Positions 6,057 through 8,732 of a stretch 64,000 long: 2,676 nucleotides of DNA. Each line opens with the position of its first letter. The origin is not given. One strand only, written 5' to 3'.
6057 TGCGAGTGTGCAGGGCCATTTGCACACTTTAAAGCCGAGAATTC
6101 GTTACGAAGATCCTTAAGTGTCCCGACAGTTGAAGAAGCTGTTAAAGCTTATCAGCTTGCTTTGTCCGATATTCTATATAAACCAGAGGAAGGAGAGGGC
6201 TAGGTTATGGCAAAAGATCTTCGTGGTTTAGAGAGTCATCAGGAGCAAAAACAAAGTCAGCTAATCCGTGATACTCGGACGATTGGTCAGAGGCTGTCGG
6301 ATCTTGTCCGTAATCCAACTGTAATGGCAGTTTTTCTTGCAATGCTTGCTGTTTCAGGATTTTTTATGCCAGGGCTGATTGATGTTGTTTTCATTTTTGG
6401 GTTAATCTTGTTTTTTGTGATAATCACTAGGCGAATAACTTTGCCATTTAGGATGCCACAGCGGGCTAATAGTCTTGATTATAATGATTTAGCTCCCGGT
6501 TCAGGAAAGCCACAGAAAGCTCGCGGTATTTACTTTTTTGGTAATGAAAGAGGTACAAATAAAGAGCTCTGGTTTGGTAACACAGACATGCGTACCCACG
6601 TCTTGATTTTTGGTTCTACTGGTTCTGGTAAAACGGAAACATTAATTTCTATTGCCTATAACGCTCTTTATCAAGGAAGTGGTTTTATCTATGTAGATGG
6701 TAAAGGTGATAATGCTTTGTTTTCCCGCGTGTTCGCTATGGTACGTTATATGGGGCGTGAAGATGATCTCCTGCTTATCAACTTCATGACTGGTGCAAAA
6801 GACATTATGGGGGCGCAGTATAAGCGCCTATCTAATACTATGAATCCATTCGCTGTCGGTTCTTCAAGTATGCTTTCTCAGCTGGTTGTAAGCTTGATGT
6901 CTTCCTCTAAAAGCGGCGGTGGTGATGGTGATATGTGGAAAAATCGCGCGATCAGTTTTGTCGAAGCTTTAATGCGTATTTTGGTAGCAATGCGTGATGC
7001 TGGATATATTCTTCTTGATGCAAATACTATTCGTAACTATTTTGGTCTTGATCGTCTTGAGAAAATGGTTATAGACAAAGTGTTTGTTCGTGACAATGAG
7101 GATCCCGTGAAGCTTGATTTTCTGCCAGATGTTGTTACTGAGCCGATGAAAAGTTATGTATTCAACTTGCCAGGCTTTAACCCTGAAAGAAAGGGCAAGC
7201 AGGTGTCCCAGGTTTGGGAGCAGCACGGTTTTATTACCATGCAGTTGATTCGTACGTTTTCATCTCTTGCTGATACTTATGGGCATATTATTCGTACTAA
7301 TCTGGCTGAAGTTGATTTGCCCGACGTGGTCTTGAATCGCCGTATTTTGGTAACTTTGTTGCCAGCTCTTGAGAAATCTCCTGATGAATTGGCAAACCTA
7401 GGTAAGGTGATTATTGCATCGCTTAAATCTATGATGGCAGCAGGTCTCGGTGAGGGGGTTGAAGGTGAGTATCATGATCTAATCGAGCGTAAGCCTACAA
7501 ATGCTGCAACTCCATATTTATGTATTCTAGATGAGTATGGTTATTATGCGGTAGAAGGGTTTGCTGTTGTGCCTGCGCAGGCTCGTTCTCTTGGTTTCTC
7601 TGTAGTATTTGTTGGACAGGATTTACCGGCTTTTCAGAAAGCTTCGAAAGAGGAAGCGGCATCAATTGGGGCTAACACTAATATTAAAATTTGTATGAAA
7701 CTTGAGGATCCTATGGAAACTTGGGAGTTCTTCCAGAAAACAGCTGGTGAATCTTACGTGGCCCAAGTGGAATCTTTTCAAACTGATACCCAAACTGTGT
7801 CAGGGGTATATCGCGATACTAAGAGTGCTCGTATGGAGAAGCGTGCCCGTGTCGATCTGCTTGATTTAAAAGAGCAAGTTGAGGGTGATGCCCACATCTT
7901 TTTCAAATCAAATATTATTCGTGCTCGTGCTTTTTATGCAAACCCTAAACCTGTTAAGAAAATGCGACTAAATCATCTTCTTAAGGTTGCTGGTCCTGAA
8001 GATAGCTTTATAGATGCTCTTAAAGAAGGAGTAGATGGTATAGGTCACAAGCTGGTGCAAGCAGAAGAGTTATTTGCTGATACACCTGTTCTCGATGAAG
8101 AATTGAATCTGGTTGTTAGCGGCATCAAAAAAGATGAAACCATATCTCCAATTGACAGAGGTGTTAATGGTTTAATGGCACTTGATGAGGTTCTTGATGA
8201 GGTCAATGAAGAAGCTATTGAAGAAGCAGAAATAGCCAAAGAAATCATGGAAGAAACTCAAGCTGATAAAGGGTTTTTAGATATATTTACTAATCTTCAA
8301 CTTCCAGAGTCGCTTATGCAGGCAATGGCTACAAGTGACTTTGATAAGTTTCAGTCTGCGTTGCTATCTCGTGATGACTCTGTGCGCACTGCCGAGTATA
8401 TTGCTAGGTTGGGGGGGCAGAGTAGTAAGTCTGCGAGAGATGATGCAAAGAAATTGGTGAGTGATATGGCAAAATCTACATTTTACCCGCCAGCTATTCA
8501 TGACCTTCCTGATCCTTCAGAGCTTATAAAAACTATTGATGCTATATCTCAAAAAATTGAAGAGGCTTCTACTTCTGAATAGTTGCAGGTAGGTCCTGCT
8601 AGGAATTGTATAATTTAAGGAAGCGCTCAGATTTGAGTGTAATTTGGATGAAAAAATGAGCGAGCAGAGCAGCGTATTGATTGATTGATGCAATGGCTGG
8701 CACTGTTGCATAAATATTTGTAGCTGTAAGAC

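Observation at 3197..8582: Dot/Icm coupling-module genes icmT-S-(FIR)-Q-P-O present without the adjoining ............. core genes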

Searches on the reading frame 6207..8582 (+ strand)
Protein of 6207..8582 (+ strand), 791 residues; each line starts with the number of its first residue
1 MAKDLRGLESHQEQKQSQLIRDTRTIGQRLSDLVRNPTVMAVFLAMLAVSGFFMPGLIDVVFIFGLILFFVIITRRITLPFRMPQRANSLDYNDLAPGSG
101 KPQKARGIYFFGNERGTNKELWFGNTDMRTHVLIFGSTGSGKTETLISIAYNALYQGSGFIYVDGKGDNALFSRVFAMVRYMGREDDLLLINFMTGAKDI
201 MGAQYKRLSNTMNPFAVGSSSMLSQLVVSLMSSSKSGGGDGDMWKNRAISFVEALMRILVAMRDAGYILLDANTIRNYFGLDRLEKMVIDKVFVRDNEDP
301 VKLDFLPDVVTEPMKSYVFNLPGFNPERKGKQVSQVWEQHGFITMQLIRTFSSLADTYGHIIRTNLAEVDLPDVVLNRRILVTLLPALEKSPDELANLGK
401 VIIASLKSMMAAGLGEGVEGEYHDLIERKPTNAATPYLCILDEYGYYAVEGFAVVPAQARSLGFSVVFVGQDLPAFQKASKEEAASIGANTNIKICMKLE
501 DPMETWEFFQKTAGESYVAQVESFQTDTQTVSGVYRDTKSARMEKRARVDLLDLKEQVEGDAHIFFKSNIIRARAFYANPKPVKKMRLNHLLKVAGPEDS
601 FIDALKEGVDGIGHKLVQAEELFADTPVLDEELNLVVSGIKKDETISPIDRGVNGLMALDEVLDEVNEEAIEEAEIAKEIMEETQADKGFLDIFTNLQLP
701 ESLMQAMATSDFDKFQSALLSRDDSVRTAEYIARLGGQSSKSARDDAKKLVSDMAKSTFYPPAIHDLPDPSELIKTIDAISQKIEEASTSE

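Call 4: search_protein_families(library=pfam, proteins=[window:6207-8582:+], max_evalue=0.01)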
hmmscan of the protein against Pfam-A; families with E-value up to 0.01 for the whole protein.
window:6207-8582:+ (791 aa): 6 families
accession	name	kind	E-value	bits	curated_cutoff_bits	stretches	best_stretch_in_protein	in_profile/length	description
PF12696.13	TraG-D_C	-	6.7e-09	36.2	22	1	436-545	1-112/126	TraM recognition site of TraD and TraG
PF10412.15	TrwB_AAD_bind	-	0.00011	21.6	20.5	0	129-260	15-125/387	Type IV secretion-system coupling protein DNA-binding domain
PF01580.24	FtsK_SpoIIIE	-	0.00073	19.5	24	1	113-156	24-66/221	FtsK/SpoIIIE family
PF01935.23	DUF87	-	0.0013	19.4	23.2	1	128-154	22-48/220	Helicase HerA, central domain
PF02534.20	T4SS-DNA_transf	-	0.0019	17.5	20.1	0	118-170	29-83/468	Type IV secretory system Conjugative DNA transfer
PF25199.1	nSTAND_NTPase5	-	0.0092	16.2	34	0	126-167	38-80/145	Novel STAND NTPase 5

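Call 5: search_protein_families(library=ncbifam, proteins=[window:6207-8582:+], max_evalue=0.01)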
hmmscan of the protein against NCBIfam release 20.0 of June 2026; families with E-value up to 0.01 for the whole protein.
window:6207-8582:+ (791 aa): 7 families
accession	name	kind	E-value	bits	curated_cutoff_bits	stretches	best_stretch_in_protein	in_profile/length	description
NF041447.1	TrbC_conju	equivalog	1.9e-111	373.6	800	1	26-600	11-597/685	F-type conjugative transfer protein TrbC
TIGR03743.1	SXT_TraD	subfamily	5.4e-16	58.2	366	2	112-192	159-238/636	conjugative transfer system coupling protein TraD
NF045973.1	conju_CD1115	equivalog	2.1e-13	50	250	2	125-260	20-145/442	VirD4-like conjugal transfer protein, CD1115 family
TIGR03754.1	conj_TOL_TraD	equivalog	2.8e-08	32.8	647.55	1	118-264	169-302/643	type IV conjugative transfer system coupling protein TraD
NF041017.1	DNA_import_CedB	equivalog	1.6e-06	27.1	700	1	106-168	252-315/590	DNA import protein CedB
NF053655.1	CedD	equivalog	5e-06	25.4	600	1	124-182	216-271/527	DNA-translocating ATPase CedD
TIGR02237.1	recomb_radB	equivalog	0.00018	21.5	172.4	1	120-167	3-50/210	DNA repair and recombination protein RadB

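Call 7: find_encoding_contigs(protein=window:6207-8582:+, flank=10000, max_places=6)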
Protein window:6207-8582:+ (791 aa): 1 contig read that carries it; 1 place shown.
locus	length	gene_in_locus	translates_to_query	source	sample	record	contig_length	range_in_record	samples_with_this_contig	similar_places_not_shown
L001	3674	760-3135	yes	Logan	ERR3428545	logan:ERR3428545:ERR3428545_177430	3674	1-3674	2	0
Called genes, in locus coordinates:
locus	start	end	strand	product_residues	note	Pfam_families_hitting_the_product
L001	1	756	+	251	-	?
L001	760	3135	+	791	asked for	PF12696:TraG-D_C (weak)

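Call 8: find_related_loci(query=window:6207-8582:+, collection=genome_contigs, flank=10000)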
Query window:6207-8582:+ (791 aa) in genome_contigs; peptide patterns used: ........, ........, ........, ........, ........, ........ (x = any residue, [..] = any of these).
64 stretches matched a pattern; 23 encode a relative of the query (tblastn E <= 1e-3); 23 distinct loci.
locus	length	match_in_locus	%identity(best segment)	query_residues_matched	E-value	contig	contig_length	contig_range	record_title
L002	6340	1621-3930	64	5-784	0e+0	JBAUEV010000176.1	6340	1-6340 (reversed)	MAG: Gammaproteobacteria bacterium isolate MFD13042_ilm_asm_bin13 k127_292977, whole genome shotgun sequence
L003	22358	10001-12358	61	5-791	0e+0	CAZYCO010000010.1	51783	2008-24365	MAG TPA_asm: uncultured Gammaproteobacteria bacterium isolate SRP290908_co2_88 genome assembly, contig: NODE_747_length_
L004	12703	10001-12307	58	5-787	0e+0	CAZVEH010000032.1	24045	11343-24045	MAG TPA_asm: uncultured Legionella sp. isolate binchicken_co266_183 genome assembly, contig: NODE_3447_length_24045_cov_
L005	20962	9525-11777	59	6-767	0e+0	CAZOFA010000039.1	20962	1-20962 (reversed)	MAG TPA_asm: uncultured Coxiellaceae bacterium isolate SRP200132_co1_513 genome assembly, contig: NODE_4390_length_20962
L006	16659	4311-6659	58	5-788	0e+0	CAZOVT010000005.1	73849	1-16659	MAG TPA_asm: uncultured Coxiellaceae bacterium isolate SRP344714_co1_408 genome assembly, contig: NODE_792_length_73849_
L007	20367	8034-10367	59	5-790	0e+0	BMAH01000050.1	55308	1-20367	Gammaproteobacteria bacterium BBSC-SA02 DNA, sequence050, whole genome shotgun sequence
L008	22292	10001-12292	59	5-777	0e+0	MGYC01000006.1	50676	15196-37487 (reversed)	MAG: Gammaproteobacteria bacterium RIFCSPHIGHO2_12_FULL_41_20 rifcsphigho2_12_scaffold_1367, whole genome shotgun sequen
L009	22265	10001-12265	59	2-767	0e+0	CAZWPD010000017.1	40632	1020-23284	MAG TPA_asm: uncultured Coxiellaceae bacterium isolate SRP242652_co2_152 genome assembly, contig: NODE_1141_length_40632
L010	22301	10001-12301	60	5-774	0e+0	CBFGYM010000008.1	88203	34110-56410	MAG TPA_asm: uncultured Gammaproteobacteria bacterium isolate SRR32277354_concoct_88 genome assembly, contig: ERZ2732062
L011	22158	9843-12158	58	6-790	0e+0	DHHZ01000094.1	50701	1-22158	MAG TPA_asm: Legionellales bacterium UBA4759 UBA4759_contig_1164, whole genome shotgun sequence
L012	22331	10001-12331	58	1-786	0e+0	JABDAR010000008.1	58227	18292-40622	MAG: Gammaproteobacteria bacterium isolate BWOrgControl_Nextera43_MAG1 3300020665.a:Ga0206835_1034, whole genome shotgun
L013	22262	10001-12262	61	6-767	0e+0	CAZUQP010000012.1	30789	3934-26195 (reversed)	MAG TPA_asm: uncultured Coxiellaceae bacterium isolate binchicken_co169_174 genome assembly, contig: k99_136710, whole g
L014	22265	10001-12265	59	2-767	0e+0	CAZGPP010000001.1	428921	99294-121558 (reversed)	MAG TPA_asm: uncultured Coxiellaceae bacterium isolate SRP242652_co2_27 genome assembly, contig: NODE_4_length_428921_co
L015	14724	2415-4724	56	5-786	0e+0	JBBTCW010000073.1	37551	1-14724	MAG: Pseudomonadota bacterium isolate H52-bin001_1 H52_bin001_1_000000000073, whole genome shotgun sequence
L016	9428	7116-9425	56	5-786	0e+0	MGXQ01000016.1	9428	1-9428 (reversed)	MAG: Gammaproteobacteria bacterium RIFCSPHIGHO2_02_FULL_42_13 rifcsphigho2_02_scaffold_16235, whole genome shotgun seque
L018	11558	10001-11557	72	5-524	0e+0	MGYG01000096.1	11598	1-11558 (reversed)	MAG: Gammaproteobacteria bacterium RIFCSPHIGHO2_12_FULL_43_28 rifcsphigho2_12_scaffold_9543, whole genome shotgun sequen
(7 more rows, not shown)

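Call 10: search_protein_families(library=ncbifam, proteins=[L014:12363-13094:+, L014:13106-13318:+, L014:13339-13959:+, L014:13962-14648:+, L014:14721-15380:+, L014:15377-16513:+, L014:16513-18840:+, L014:18947-20146:+, L014:20188-20850:+, L014:8270-8806:+], max_evalue=0.001)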
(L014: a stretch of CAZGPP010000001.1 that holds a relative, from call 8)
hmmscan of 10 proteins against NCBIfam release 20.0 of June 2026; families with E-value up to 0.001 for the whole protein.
L014:12363-13094:+ (243 aa): 28 families (the best 25 are shown)
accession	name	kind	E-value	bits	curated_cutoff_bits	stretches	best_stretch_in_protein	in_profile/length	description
NF053611.1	YiaD_Gzip_OmpA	equivalog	4.7e-37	127.7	175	1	51-237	14-205/206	YiaD family glycine zipper/OmpA-like lipoprotein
NF038224.1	OmpA_like_CmpA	equivalog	2.2e-29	102.7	300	1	57-238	32-214/233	C-OmpA-like family protein CmpA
NF007804.1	PRK10510.1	equivalog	8.4e-27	93.9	307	1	58-239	31-217/219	OmpA family lipoprotein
NF038223.1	IcmN_DotK_IVB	equivalog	2.8e-23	82.4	250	1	109-239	30-160/164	type IVB secretion system protein IcmN/DotK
NF045787.1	OmpABordt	equivalog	6.5e-15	55.3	200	1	44-237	35-188/194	outer membrane protein OmpA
NF053612.1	anchor_PA1041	equivalog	3e-14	53.5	250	1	136-238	133-235/236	PA1041 family peptidoglycan-binding anchor lipoprotein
NF053585.1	OMP_LP_YfiB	equivalog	8e-13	48.6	128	1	137-237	59-159/163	outer membrane lipoprotein YfiB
TIGR03789.1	pdsO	hypoth_equivalog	1.1e-12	48.2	152.2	1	143-222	148-227/243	sortase-associated OmpA-like protein PdsO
NF053613.1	OMP_toxin_LptF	equivalog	3.3e-12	46.6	400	1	135-239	142-246/256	lipotoxin F family OmpA-related lipoprotein LptF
TIGR03350.1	type_VI_ompA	equivalog_domain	5.3e-12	45.9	139.8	1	113-237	9-136/137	type VI secretion system protein TssL, long form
NF006285.1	PRK08457.1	equivalog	1.7e-11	44.4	250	1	111-239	99-231/253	flagellar motor protein MotB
NF052230.1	T9SS_PorE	exception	7.6e-11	41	600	1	143-216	524-597/648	PorE family type IX secretion system protein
NF006541.1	PRK09038.1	equivalog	8.1e-11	42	283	1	117-239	123-249/253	flagellar motor protein MotD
TIGR02802.1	Pal_lipo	equivalog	2.6e-10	40.3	125.35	1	143-236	9-102/104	peptidoglycan-associated lipoprotein Pal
NF008071.1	PRK10808.1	equivalog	5.3e-10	39.2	277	1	131-225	228-324/358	porin OmpA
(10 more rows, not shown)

L014:13106-13318:+ (70 aa): 2 families
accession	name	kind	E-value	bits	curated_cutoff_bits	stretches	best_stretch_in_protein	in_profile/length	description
NF038072.1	IcmL_DotI_only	equivalog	1.7e-12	47.2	175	1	11-65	7-61/200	type IVB secretion system apparatus protein IcmL/DotI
NF038227.1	IcmM_DotJ_IVB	equivalog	2.2e-08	34.4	100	1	13-56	13-56/94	type IVB secretion system protein IcmM/DotJ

L014:13339-13959:+ (206 aa): 1 family
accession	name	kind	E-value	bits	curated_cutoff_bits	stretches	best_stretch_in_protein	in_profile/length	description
NF038072.1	IcmL_DotI_only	equivalog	8.3e-46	155.9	175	1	14-204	8-199/200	type IVB secretion system apparatus protein IcmL/DotI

L014:13962-14648:+ (228 aa): 2 families
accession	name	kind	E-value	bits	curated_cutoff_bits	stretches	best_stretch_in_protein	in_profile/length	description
NF038072.1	IcmL_DotI_only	equivalog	8.5e-47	159.1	175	1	9-208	4-199/200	type IVB secretion system apparatus protein IcmL/DotI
NF038227.1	IcmM_DotJ_IVB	equivalog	0.00057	20.2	100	1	10-77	9-76/94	type IVB secretion system protein IcmM/DotJ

L014:14721-15380:+ (219 aa): 1 family
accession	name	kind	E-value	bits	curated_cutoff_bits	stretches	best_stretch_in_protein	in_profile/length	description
NF038072.1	IcmL_DotI_only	equivalog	1e-36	126.2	175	1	6-203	2-199/200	type IVB secretion system apparatus protein IcmL/DotI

L014:15377-16513:+ (378 aa): 0 families

L014:16513-18840:+ (775 aa): 3 families
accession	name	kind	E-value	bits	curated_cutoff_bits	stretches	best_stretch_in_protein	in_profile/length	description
NF033900.0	T4SS_IcmE_DotG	equivalog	6.9e-77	259.4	750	2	483-775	712-1007/1008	type IVB secretion system protein DotG/IcmE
NF033884.1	conj_TraO_IncI1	equivalog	1.2e-21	77.4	225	1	473-774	69-371/381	conjugal transfer protein TraO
NF038091.1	T4SS_VirB10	equivalog_domain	1.1e-08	34.9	220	1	591-774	10-189/197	type IV secretion system protein VirB10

L014:18947-20146:+ (399 aa): 2 families
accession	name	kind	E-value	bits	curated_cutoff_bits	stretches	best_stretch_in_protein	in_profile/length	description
NF038218.1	IcmG_DotF_IVB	equivalog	5.2e-28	98.4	200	1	187-392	78-260/266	type IVB secretion system protein IcmG/DotF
NF033885.1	conj_TraP_IncI1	equivalog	4e-08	33.2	135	1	217-378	43-205/217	conjugal transfer protein TraP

L014:20188-20850:+ (220 aa): 1 family
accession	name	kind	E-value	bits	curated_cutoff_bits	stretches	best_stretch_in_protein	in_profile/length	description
NF033883.1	conj_TraQ_IncI1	equivalog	3.9e-09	36.6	80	1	57-218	5-174/175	conjugal transfer protein TraQ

L014:8270-8806:+ (178 aa): 6 families
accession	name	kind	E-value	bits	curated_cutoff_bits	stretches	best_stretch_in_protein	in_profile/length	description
NF008045.0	PRK10778.1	equivalog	6.1e-54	182.3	289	1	38-171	15-148/151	RNA polymerase-binding protein DksA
TIGR02420.1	dksA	equivalog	2.1e-45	153.6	115.5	1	55-163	1-109/110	RNA polymerase-binding protein DksA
NF033459.1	DksA_like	equivalog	3.4e-17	62.8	105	1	61-166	4-110/113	RNA polymerase-binding protein DksA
TIGR02890.1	bacill_yteA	subfamily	3.9e-15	56.3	134.4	1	84-177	36-127/159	regulatory protein, yteA family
TIGR02419.1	C4_traR_proteo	subfamily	7.8e-08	32.8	59.7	1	104-166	4-64/64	phage/conjugal plasmid C-4 type zinc finger protein, TraR family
NF008243.0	PRK11019.1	equivalog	0.00049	20.5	96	1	127-172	29-74/88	DksA/TraR family C4-type zinc finger protein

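Call 11: search_protein_families(library=ncbifam, proteins=[L003:12502-12894:+, L003:12932-13168:+, L003:13187-14092:+, L003:14061-14510:+, L003:14639-14869:+, L003:14872-15477:-, L003:15567-16088:+, L003:17481-20174:+, L003:5797-6948:-, L003:7825-8151:+], max_evalue=0.001)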
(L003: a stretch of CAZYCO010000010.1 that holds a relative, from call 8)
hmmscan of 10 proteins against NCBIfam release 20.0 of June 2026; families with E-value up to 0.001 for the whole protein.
L003:12502-12894:+ (130 aa): 1 family
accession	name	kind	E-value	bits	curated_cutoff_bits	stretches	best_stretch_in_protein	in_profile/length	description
TIGR00166.1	S6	equivalog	2.9e-33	113.9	42.9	1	1-94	1-95/95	30S ribosomal protein S6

L003:12932-13168:+ (78 aa): 1 family
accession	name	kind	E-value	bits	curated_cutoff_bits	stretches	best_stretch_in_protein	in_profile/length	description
TIGR00165.1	S18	equivalog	2.2e-31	107.9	38.75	1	6-73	2-69/70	30S ribosomal protein S18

L003:13187-14092:+ (301 aa): 0 families

L003:14061-14510:+ (149 aa): 2 families
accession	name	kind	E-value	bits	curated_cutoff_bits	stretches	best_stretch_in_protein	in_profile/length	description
TIGR00158.1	L9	equivalog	2.9e-45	154.4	58.6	1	1-147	1-147/148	50S ribosomal protein L9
NF011110.0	PRK14538.1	equivalog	1.5e-15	56.4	707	1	1-147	689-834/838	putative bifunctional signaling protein/50S ribosomal protein L9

L003:14639-14869:+ (76 aa): 0 families

L003:14872-15477:- (201 aa): 0 families

L003:15567-16088:+ (173 aa): 3 families
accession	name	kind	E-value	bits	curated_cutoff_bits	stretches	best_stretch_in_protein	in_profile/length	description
TIGR00481.1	TIGR00481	subfamily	2.1e-39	134.6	57.75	1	44-168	9-141/142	YbhB/YbcL family Raf kinase inhibitor-like protein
NF007609.0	PRK10257.1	equivalog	3.6e-25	88.4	226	1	26-169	1-157/158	kinase inhibitor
NF007330.0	PRK09818.1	equivalog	1.3e-24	87.2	277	1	23-171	19-182/183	kinase inhibitor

L003:17481-20174:+ (897 aa): 1 family
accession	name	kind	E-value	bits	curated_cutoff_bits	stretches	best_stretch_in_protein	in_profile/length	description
NF052619.1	ChiD_Serratia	equivalog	5.4e-11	42.1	750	1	370-563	90-283/416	chitinase ChiD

L003:5797-6948:- (383 aa): 22 families
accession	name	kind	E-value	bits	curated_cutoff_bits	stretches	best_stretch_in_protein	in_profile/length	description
NF042972.1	AcrlCoAredClosAcrC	equivalog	2.3e-118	395.1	640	1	1-377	1-377/378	acryloyl-CoA reductase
NF045552.1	GlutCoADH_Des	equivalog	3.6e-92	309.5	470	1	1-374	1-377/387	glutaryl-CoA dehydrogenase Acd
NF043006.1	CyhCrbnylCoADH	equivalog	2.1e-84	283.7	650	1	6-379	5-378/380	cyclohexane-1-carbonyl-CoA dehydrogenase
NF058590.1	AcCoDHFadEBacil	equivalog_domain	2.4e-82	277.3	600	1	5-378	21-412/586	acyl-CoA dehydrogenase FadE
NF042439.1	SulpropCoADesulf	equivalog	3.4e-75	253.2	600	1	13-378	1-372/379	3-sulfinopropanoyl-CoA desulfinase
NF053553.1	prodigi_MBC_PigA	equivalog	1.8e-66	224.8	500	1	1-376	1-379/381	prodigiosin MBC biosynthesis dehydrogenase PigA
TIGR03207.1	cyc_hxne_CoA_dh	equivalog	1.8e-63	214.5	575.35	1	5-375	1-370/372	cyclohexanecarboxyl-CoA dehydrogenase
NF045652.1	ProlPCPDhRedW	equivalog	3.9e-62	210.2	650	1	8-376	3-373/376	L-prolyl-[peptidyl-carrier protein] dehydrogenase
NF008997.0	PRK12341.1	equivalog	5.4e-59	200.2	537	1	1-379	1-379/382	acyl-CoA dehydrogenase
NF002885.1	PRK03354.1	equivalog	4.6e-49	167.4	540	1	1-377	1-374/378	crotonobetainyl-CoA dehydrogenase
NF052270.1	Staph_DH_FadE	equivalog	8e-40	136.8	600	1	22-379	38-396/400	acyl-CoA dehydrogenase FadE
NF049984.1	Rv1679_FadE16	equivalog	6e-30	104.7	600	1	27-373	15-362/371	Rv1679 family acyl-CoA dehydrogenase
TIGR03203.1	pimD_small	equivalog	1.3e-27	96.9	652.7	1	3-357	2-357/378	pimeloyl-CoA dehydrogenase small subunit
TIGR03204.1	pimC_large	equivalog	1.3e-26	93.4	623.85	1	49-270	53-271/395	pimeloyl-CoA dehydrogenase large subunit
NF007000.1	PRK09463.1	subfamily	3e-24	85.4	600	1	32-371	66-429/726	acyl-CoA dehydrogenase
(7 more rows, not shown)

L003:7825-8151:+ (108 aa): 0 families

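Call 28: find_related_loci(query=window:6207-8582:+, collection=metagenome_contigs, flank=10000)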
Query window:6207-8582:+ (791 aa) in metagenome_contigs; peptide patterns used: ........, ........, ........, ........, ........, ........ (x = any residue, [..] = any of these).
91 stretches matched a pattern; 14 encode a relative of the query (tblastn E <= 1e-3); 14 distinct loci.
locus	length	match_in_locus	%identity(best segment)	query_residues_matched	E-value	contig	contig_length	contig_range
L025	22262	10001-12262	61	6-767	0e+0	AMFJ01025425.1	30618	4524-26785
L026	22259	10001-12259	61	1-762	0e+0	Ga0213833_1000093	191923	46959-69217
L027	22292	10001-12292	59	5-777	0e+0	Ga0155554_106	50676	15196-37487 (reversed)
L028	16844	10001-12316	58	6-790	0e+0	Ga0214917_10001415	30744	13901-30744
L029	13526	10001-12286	59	5-777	0e+0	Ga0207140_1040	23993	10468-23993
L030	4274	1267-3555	57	5-777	0e+0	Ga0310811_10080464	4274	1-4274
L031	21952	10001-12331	53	4-789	0e+0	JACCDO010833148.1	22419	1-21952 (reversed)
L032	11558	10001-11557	72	5-524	0e+0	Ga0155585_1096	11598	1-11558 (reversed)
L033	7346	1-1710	60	190-767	0e+0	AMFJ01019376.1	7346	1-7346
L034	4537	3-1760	58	182-777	0e+0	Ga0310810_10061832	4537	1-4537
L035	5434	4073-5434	67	5-459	0e+0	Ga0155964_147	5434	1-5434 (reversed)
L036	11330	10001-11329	66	5-448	0e+0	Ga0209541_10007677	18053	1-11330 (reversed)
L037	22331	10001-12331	58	1-786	0e+0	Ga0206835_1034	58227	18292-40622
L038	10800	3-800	40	501-777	9e-55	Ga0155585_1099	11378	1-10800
